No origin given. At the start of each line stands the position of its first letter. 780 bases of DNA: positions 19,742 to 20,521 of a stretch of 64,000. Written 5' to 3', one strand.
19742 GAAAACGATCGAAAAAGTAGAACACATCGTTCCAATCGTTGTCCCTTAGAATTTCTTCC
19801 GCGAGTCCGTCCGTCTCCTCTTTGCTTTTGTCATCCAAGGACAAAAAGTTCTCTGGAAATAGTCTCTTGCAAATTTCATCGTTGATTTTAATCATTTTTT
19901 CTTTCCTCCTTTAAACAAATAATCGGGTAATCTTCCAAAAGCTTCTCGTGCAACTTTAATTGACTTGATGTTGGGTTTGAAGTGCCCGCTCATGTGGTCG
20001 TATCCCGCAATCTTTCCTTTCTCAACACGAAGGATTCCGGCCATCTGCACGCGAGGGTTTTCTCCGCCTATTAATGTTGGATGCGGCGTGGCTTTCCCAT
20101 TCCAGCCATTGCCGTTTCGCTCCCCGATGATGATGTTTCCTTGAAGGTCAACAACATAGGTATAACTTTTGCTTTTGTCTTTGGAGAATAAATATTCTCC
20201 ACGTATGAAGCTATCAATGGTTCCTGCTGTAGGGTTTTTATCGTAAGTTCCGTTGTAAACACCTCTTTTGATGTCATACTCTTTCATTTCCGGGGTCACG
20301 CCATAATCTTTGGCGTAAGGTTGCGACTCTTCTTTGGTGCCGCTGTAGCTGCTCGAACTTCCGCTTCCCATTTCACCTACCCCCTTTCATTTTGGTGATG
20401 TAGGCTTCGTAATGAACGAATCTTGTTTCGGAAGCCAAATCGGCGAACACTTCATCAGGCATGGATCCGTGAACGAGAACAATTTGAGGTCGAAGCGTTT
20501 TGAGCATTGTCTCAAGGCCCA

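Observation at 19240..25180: AT-rich island beside tRNA-Pro with a STAND-like NTPase-HTH giant and a coupled DUF4417 / toxin-like / immunity-like operon: candidate undescribed conflict or defence system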

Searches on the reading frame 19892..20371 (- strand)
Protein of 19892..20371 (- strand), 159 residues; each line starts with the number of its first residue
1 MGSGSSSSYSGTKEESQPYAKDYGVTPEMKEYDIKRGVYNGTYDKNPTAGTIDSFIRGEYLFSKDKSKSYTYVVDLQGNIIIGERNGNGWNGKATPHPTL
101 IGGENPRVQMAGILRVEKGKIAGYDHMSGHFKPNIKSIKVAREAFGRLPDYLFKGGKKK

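Call 4: search_protein_families(library=pfam, proteins=[window:19892-20371:-], max_evalue=1)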
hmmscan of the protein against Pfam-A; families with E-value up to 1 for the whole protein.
window:19892-20371:- (159 aa): 0 families

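Call 5: search_protein_families(library=padloc, proteins=[window:19892-20371:-], max_evalue=1)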
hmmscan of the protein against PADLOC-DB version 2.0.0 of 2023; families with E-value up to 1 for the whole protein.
window:19892-20371:- (159 aa): 0 families

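Call 6: search_protein_families(library=ncbifam, proteins=[window:19892-20371:-], max_evalue=1)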
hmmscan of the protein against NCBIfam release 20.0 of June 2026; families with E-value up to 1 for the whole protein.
window:19892-20371:- (159 aa): 0 families

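Call 7: search_protein_families(library=phrogs, proteins=[window:19892-20371:-], max_evalue=1)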
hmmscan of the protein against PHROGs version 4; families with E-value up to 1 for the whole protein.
window:19892-20371:- (159 aa): 0 families

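Call 12: find_homologous_proteins(query=window:19892-20371:-, max_evalue=0.001)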
Query window:19892-20371:- (159 aa): 257 proteins with E <= 0.001 among 276 candidates; the best 120 are listed.
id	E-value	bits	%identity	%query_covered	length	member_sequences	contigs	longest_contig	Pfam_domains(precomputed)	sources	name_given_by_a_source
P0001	1.1e-101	355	100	100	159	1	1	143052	-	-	-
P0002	2.5e-79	283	79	100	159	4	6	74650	-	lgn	-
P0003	5.3e-78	278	79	100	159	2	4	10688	-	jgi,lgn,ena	-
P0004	4.8e-76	272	77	100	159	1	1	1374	-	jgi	-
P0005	2.2e-75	270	76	93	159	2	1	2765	-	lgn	-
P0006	1.5e-72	261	73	99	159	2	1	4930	-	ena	-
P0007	2.6e-72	260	74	100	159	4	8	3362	-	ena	-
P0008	1.6e-71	257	73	100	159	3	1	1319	-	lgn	-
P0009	4.4e-70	253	72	100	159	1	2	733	-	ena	-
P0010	1.6e-68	248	68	100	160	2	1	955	-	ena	-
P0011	5.8e-67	242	69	99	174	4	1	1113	-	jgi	jgi:hypothetical protein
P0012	6.2e-67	242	68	100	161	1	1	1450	-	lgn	-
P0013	1.1e-65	238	65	96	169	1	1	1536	-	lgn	-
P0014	1.2e-65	238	69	100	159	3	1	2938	-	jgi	-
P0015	1.0e-64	235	66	100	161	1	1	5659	-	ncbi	-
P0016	2.9e-64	234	68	100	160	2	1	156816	-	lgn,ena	-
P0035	2.6e-51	192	60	96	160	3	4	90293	-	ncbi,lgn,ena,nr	ncbi:MAG: hypothetical protein J6Z08_06680 [Elusimicrobiales bacterium]|nr:hypothetical protein [Elu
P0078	6.5e-43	164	56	90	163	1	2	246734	-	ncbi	-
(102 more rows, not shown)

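Call 13: find_encoding_contigs(protein=P0016, flank=9000, max_places=3)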
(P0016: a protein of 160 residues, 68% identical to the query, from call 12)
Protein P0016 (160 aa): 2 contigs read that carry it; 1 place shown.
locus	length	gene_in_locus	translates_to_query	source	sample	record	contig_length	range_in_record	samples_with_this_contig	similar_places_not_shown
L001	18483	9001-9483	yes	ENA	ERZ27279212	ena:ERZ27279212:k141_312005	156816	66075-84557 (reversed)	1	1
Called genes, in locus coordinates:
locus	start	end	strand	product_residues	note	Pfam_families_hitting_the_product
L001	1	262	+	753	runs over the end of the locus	PF00004:AAA, PF17862:AAA_lid_3, PF01434:Peptidase_M41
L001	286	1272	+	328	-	PF01207:Dus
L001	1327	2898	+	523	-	PF01336:tRNA_anti-codon, PF00152:tRNA-synt_2, PF01409:tRNA-synt_2d (faint)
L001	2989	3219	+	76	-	PF04014:MazE_antitoxin (weak)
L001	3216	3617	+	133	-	PF01850:PIN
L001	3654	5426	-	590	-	PF03572:Peptidase_S41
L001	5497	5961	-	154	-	-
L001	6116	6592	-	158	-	-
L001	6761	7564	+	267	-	PF03848:TehB (weak), PF01209:Ubie_methyltran (weak), PF13489:Methyltransf_23, PF13847:Methyltransf_31, PF08241:Methyltransf_11, PF08242:Methyltransf_12 (weak), PF13649:Methyltransf_25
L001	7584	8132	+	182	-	PF01885:PTS_2-RNA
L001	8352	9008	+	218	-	PF14386:DUF4417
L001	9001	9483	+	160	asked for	-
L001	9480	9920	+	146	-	-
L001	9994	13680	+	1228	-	PF25199:nSTAND_NTPase5 (faint)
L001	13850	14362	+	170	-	-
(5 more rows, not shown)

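Call 14: find_encoding_contigs(protein=P0035, flank=9000, max_places=3)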
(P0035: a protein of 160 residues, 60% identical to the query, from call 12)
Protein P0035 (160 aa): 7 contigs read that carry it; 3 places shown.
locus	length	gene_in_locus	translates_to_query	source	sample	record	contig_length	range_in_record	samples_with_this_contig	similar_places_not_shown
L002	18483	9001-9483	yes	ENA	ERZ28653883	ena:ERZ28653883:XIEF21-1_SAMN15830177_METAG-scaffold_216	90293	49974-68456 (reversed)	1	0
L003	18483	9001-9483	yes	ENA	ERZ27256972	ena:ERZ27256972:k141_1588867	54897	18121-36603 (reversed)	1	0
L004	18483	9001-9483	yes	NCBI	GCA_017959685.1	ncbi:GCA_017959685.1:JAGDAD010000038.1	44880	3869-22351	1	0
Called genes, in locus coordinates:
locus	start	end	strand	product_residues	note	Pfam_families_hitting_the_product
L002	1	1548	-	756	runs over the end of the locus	-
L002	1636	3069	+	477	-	PF00155:Aminotran_1_2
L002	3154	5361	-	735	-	-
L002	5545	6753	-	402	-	PF02729:OTCace_N, PF00185:OTCace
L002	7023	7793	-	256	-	PF06114:Peptidase_M78 (weak)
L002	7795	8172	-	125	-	PF13560:HTH_31, PF01381:HTH_3, PF12844:HTH_19 (weak)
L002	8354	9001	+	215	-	PF14386:DUF4417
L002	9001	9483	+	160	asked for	-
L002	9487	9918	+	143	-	-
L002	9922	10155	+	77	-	PF14206:Cys_rich_CPCC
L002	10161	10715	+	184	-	PF01885:PTS_2-RNA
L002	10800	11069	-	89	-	PF13635:DUF4143 (weak)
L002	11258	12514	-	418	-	PF13173:AAA_14, PF13635:DUF4143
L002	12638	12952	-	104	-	PF14386:DUF4417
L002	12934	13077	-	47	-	-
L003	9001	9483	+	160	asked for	-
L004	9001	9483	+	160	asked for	-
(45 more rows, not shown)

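Call 15: find_encoding_contigs(protein=P0078, flank=9000, max_places=3)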
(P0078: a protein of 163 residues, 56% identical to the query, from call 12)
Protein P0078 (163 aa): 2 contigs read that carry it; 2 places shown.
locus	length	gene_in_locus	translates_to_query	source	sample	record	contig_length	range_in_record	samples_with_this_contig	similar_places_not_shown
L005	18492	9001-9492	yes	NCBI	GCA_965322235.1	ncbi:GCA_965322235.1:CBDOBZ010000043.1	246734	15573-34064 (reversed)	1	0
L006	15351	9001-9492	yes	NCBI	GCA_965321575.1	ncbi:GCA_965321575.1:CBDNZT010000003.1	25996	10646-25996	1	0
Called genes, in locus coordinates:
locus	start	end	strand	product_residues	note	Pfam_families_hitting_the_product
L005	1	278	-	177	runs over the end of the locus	PF01885:PTS_2-RNA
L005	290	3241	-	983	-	PF04313:HSDR_N, PF00270:DEAD (faint), PF04851:ResIII, PF18766:SWI2_SNF2, PF22679:T1R_D3-like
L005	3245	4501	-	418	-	PF01420:Methylase_S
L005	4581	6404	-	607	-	PF12161:HsdM_N, PF02384:N6_Mtase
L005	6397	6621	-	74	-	PF13443:HTH_26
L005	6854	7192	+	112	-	PF01381:HTH_3 (weak), PF13560:HTH_31 (weak)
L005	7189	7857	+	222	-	PF06114:Peptidase_M78 (weak)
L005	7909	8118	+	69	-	-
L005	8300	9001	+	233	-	PF14386:DUF4417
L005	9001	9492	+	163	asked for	-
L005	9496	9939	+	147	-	-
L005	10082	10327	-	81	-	PF19537:DUF6061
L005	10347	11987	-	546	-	PF05958:tRNA_U5-meth_tr, PF03602:Cons_hypoth95, PF05175:MTS (weak), PF13847:Methyltransf_31, PF09445:Methyltransf_15 (weak), PF13649:Methyltransf_25 (weak)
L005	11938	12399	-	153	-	PF22381:Staph_reg_Sar_Rot, PF01047:MarR (weak), PF12802:MarR_2 (faint), PF13463:HTH_27 (weak), PF13601:HTH_34 (weak)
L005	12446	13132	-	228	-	PF00702:Hydrolase, PF12710:HAD, PF13419:HAD_2, PF13242:Hydrolase_like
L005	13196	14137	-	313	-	PF04204:HTS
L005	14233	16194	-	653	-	PF22745:Nlig-Ia, PF01653:DNA_ligase_aden, PF03120:OB_DNA_ligase, PF12826:HHH_2, PF14520:HHH_5 (weak), PF00533:BRCT, PF12738:PTCB-BRCT (weak)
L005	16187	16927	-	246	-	PF01479:S4, PF00849:PseudoU_synth_2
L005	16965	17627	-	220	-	-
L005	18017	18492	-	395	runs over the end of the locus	PF18941:DUF5688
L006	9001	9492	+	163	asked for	-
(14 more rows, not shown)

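Call 21: search_solved_structures(query=window:19892-20371:-, max_evalue=10)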
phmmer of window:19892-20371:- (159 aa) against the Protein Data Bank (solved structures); distinct sequences matched with E-value up to 10: 0.

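Call 26: find_encoding_contigs(protein=window:19892-20371:-, flank=10000, max_places=3)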
Protein window:19892-20371:- (159 aa): 1 contig read that carries it; 1 place shown.
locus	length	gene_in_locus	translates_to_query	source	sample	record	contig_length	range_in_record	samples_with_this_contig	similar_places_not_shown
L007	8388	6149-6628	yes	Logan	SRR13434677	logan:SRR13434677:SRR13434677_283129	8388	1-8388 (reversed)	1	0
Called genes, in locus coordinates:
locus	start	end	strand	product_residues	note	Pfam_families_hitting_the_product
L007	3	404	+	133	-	?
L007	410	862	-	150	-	PF00376:MerR, PF13411:MerR_1, PF09278:MerR-DNA-bind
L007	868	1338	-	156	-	PF12682:Flavodoxin_4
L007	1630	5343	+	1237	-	PF13191:AAA_16 (weak), PF20703:nSTAND1 (faint), PF20720:nSTAND3 (weak), PF25199:nSTAND_NTPase5 (weak)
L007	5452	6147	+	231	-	PF14386:DUF4417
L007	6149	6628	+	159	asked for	-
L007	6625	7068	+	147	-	-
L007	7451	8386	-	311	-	?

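Call 30: find_related_loci(query=A1, collection=genome_contigs, flank=10000)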
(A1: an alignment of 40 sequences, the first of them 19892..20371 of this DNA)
Query A1 (159 aa) in genome_contigs; peptide patterns used: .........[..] (x = any residue, [..] = any of these).
135 stretches matched a pattern; 132 encode a relative of the query (tblastn E <= 1e-3); the best 80 are kept; 79 distinct loci.
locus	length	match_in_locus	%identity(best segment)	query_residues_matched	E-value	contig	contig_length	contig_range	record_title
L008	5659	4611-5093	66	1-159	4e-69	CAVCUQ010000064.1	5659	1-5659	uncultured Eubacteriales bacterium isolate H07666-L1_cleanbin_000014 genome assembly, contig: Spades_H07666-L1_contig_10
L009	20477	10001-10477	64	1-158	2e-64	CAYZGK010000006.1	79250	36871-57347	MAG TPA_asm: uncultured Christensenella sp. isolate binchicken_co323_51 genome assembly, contig: NODE_167_length_79250_c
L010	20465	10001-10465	59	1-154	4e-57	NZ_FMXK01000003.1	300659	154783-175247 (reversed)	Butyrivibrio sp. INlla18, whole genome shotgun sequence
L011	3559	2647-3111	59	1-153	1e-52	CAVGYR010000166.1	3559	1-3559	uncultured Treponema sp. isolate H07654-L1_cleanbin_000065 genome assembly, contig: Spades_H07654-L1_contig_17414, whole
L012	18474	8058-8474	59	17-154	1e-50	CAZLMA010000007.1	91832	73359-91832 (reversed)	MAG TPA_asm: uncultured Subdoligranulum sp. isolate SRP314395_co1_149 genome assembly, contig: NODE_96_length_91832_cov_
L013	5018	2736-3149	59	17-153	2e-49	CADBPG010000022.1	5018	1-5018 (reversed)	MAG: uncultured Clostridiales bacterium isolate RUG14172 genome assembly, contig: RUG14172_asm_22, whole genome shotgun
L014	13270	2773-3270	55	1-156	3e-48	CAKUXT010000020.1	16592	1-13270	MAG: uncultured Bacilli bacterium isolate REFINED_METABAT215_TOP10_CONTIGS_1500_ASSEMBLY_K77_MERGED__Hadza_MoBio_hadza-I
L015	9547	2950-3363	57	17-153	5e-48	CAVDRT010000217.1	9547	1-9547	bacterium isolate SRR8978407_cleanbin_000013 genome assembly, contig: Spades_SRR8978407_contig_1015, whole genome shotgu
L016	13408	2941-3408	54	1-153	5e-48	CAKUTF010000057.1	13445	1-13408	MAG: uncultured Fibrobacter sp. isolate REFINED_METABAT215_TOP10_CONTIGS_1500_ASSEMBLY_K77_MERGED__Hadza_MoBio_hadza-I-L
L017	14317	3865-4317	54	1-154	7e-48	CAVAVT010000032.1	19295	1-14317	bacterium isolate G02643-L1_cleanbin_000009 genome assembly, contig: Spades_G02643-L1_contig_985, whole genome shotgun s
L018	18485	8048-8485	58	17-159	3e-48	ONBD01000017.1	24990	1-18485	uncultured Clostridiales bacterium isolate RUG149 genome assembly, contig: scaffold_1577, whole genome shotgun sequence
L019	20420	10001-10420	54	17-154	1e-45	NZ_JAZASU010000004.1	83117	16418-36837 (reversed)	MAG: Dialister sp. isolate R34_purified_bin37 k141_1365600_length_83117_cov_23.1950, whole genome shotgun sequence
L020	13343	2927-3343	53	17-153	3e-45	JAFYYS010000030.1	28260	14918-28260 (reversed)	MAG: Lachnospiraceae bacterium isolate RGIG7543 Water_buffalos_Omasum-1__c418180, whole genome shotgun sequence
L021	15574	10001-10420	56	17-153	1e-44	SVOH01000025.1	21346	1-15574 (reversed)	MAG: Oscillospiraceae bacterium isolate SIG560 NODE_12848_length_21346_cov_2.372402, whole genome shotgun sequence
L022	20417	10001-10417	54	16-153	2e-44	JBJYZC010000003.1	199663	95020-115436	Lachnospiraceae bacterium YH-ros2226 contig3, whole genome shotgun sequence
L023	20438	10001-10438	55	17-159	3e-44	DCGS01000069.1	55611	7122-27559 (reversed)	MAG TPA_asm: Ruminococcaceae bacterium UBA1772 UBA1772_contig_17069, whole genome shotgun sequence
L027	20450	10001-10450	49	1-154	6e-43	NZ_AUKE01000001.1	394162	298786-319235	Butyrivibrio sp. MC2013 G636DRAFT_scaffold00001.1_C, whole genome shotgun sequence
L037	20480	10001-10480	48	3-157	3e-38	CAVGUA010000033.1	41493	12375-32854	Parabacteroides goldsteinii isolate H07607-L1_cleanbin_000016 genome assembly, contig: Spades_H07607-L1_contig_215, whol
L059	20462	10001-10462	44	1-150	2e-30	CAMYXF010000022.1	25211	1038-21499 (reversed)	MAG TPA_asm: uncultured Clostridia bacterium isolate SRR10912533_bin.45_metaWRAP_v1.3_MAG genome assembly, contig: ERZ14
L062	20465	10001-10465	46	1-150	1e-29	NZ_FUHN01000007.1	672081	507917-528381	Mobilibacterium timonense strain Marseille-P3194T, whole genome shotgun sequence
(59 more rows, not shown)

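Call 32: predict_structure(alignment_id=A1)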
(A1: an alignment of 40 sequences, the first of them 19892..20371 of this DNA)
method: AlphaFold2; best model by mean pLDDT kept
length: 159 residues; sequences in the alignment: 40
mean_pLDDT: 87.1   pTM: 0.83
mean pLDDT of the five models: 87.1, 85.3, 85.2, 85.1, 78.7
residues with pLDDT >= 90: 121; 70-90: 16; 50-70: 9; < 50: 13
segments of 3 or more residues with pLDDT < 50: 1-13
pLDDT, mean of each block of 10 residues (from residue 1): 33 71 94 90 94 96 95 98 79 81 96 97 94 93 97 87
secondary structure, 60 per line:
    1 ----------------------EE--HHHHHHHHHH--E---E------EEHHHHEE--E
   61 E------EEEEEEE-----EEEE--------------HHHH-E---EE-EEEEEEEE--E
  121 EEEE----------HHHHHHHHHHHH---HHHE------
elements in order: H27-36 H52-55 E68-74 E80-83 H98-101 E110-117 E120-124 H135-146

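Call 36: fold_search(model_id=the predicted structure, library=pdb)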
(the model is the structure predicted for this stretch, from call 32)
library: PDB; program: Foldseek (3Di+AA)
matches with E <= 10: 143; with E <= 0.001: 0
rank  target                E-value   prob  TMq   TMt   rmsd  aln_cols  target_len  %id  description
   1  6qgi                  1.9e-01  0.03  0.12  0.05  19.4       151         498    8  Crystal structure of VP5 from Haloarchaeal pleomorphic virus 2 (released 2019-02-27)
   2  6j7v                  4.8e-01  0.02  0.11  0.05  22.4       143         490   10  Structure of HRPV6 VP5 fitted in the cryoEM density of the spike (released 2019-03-06)
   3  6qgl_A                6.5e-01  0.02  0.12  0.06  18.9       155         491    8  Crystal structure of VP5 from Haloarchaeal pleomorphic virus 6 (released 2019-02-27)
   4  9uri_A                1.1e+00  0.04  0.23  0.09  11.3       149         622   11  apo form of polyphosphate kinase 1 (PPK1) (released 2026-03-04)
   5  3rtx_B                1.1e+00  0.03  0.19  0.14  16.7       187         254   11  Crystal structure of mammalian capping enzyme (Mce1) and Pol II CTD complex (released 2011-06-29)
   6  4z29_B                1.4e+00  0.03  0.17  0.17  16.1       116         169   15  Crystal structure of the magnetobacterial protein MtxA C-terminal domain (released 2015-06-03)
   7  7df9_H                2.2e+00  0.04  0.19  0.15  12.3       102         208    8  Crystal of Arrestin2-V2Rpp-1-Fab30 complex (released 2021-07-28)
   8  6rlo_G                2.3e+00  0.03  0.18  0.15  12.2       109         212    9  Crystal structure of AT1412dm Fab fragment in complex with CD9 large extracellular loop (released 2021-05-12)
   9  9urj_A                2.3e+00  0.03  0.22  0.09  11.2       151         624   10  binary complex of polyP-bound polyphosphate kinase 1 (PPK1) (released 2026-03-04)
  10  3m7n_E                2.3e+00  0.02  0.14  0.10  12.2        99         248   16  archaeoglobus fulgidus exosome with RNA bound to the active site (released 2010-04-28)
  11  6rlo_E                2.6e+00  0.02  0.19  0.15  12.9       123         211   10  Crystal structure of AT1412dm Fab fragment in complex with CD9 large extracellular loop (released 2021-05-12)
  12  3vhj                  2.6e+00  0.02  0.16  0.16  12.3       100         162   18  Crystal structure of the cytoplasmic domain of BfpC (released 2012-05-23)
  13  2jj6_B                2.6e+00  0.01  0.14  0.16  13.7       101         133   13  Crystal structure of the putative carbohydrate recognition domain of the human galectin-related protein (released 2008-05-06)
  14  6rlo_A                2.8e+00  0.02  0.18  0.15  12.2       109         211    9  Crystal structure of AT1412dm Fab fragment in complex with CD9 large extracellular loop (released 2021-05-12)
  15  3dd6                  2.8e+00  0.02  0.18  0.13  12.4       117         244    9  Crystal structure of Rph, an exoribonuclease from Bacillus anthracis at 1.7 A resolution (released 2009-02-10)
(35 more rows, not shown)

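Call 45: search_protein_representatives(alignment_id=A1)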
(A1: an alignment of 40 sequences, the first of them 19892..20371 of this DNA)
Query: 40 sequences, 162 profile positions. Proteins with E-value up to 0.001 (for the whole library): 910; up to 1e-10: 288; up to 1e-30: 90. The best 150 are listed.
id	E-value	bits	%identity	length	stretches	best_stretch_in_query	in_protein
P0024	6.4e-68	244.0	-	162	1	1-159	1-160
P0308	9.0e-63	227.2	-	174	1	1-161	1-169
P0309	1.6e-61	223.2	-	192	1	1-161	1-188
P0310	4.1e-61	221.9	-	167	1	1-161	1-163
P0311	9.7e-55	201.1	-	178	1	2-155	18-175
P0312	4.5e-54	199.0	-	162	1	1-160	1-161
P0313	5.3e-54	198.7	-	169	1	1-158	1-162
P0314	6.9e-54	198.4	-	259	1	12-160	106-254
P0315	8.8e-50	185.0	-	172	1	1-161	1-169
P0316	2.0e-49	183.9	-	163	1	1-156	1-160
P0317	4.3e-49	182.8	-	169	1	1-159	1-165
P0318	3.9e-45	169.9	-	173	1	1-157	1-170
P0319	5.0e-44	166.3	-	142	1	55-157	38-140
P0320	1.4e-43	164.9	-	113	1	29-140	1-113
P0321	4.1e-43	163.3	-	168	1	10-157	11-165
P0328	2.9e-40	154.1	-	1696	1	22-159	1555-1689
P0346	2.2e-37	144.7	-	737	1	21-157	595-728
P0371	2.1e-33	131.8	-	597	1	22-159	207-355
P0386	2.1e-31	125.3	-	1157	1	21-158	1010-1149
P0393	9.1e-31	123.2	-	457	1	37-159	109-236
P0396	3.5e-30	121.3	-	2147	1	20-159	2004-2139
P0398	3.9e-30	121.1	-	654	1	34-156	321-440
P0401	1.2e-29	119.6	-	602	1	37-159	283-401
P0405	1.7e-29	119.1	-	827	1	37-157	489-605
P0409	4.3e-29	117.8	-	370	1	38-157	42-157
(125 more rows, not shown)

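Call 46: search_protein_families(library=pfam, proteins=[P0328, P0396, P0386, P0346, P0401, P0405, P0393, P0409, P0398, P0371], max_evalue=0.001)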
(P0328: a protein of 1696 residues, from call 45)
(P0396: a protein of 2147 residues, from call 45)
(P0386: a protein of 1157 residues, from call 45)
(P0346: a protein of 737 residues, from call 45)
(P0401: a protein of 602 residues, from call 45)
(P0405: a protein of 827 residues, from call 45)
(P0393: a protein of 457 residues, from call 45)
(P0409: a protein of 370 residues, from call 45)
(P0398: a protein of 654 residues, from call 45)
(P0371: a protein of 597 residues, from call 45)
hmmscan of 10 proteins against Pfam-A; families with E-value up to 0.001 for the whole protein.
P0328 (1696 aa): 2 families
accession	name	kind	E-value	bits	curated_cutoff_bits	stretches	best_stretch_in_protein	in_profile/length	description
PF05593.20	RHS_repeat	-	3.7e-113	368.6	22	10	694-730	1-37/38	RHS Repeat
PF20148.4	DUF6531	-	3.5e-21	75.7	24.1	1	177-249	1-74/74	Domain of unknown function (DUF6531)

P0396 (2147 aa): 3 families
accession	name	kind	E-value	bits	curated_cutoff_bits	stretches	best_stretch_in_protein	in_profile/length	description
PF05593.20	RHS_repeat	-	1.1e-126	411.7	22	14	1249-1285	1-37/38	RHS Repeat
PF07705.17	CARDB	-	1.6e-21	76.8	22.7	2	11-120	2-98/101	CARDB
PF20148.4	DUF6531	-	3.6e-12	46.9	24.1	1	448-513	1-63/74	Domain of unknown function (DUF6531)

P0386 (1157 aa): 0 families

P0346 (737 aa): 1 family
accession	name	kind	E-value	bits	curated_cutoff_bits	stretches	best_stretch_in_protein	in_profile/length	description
PF05954.17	Phage_GPD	-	4e-05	23.4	30.1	1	16-106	45-136/305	Phage tail baseplate hub (GPD)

P0401 (602 aa): 1 family
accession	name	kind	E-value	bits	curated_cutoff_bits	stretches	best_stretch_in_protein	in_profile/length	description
PF13699.11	eCIS_core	-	1.7e-26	92.7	22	1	133-204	2-73/79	eCIS core domain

P0405 (827 aa): 1 family
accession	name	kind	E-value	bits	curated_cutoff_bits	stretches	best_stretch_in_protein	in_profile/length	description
PF13699.11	eCIS_core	-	6.7e-26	90.7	22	1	342-417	1-76/79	eCIS core domain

P0393 (457 aa): 0 families

P0409 (370 aa): 0 families

P0398 (654 aa): 1 family
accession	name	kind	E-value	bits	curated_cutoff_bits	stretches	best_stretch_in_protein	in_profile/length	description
PF13699.11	eCIS_core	-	1.7e-33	115.1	22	1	154-231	1-78/79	eCIS core domain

P0371 (597 aa): 0 families

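Call 63: find_related_loci(query=A1, collection=viral_contigs, flank=10000)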
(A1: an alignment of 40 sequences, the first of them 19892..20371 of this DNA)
Query A1 (159 aa) in viral_contigs; peptide patterns used: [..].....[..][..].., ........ (x = any residue, [..] = any of these).
12 stretches matched a pattern; 1 encode a relative of the query (tblastn E <= 1e-3); 1 distinct loci.
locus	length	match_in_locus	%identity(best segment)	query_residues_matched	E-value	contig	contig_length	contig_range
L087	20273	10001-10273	27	45-148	1e-4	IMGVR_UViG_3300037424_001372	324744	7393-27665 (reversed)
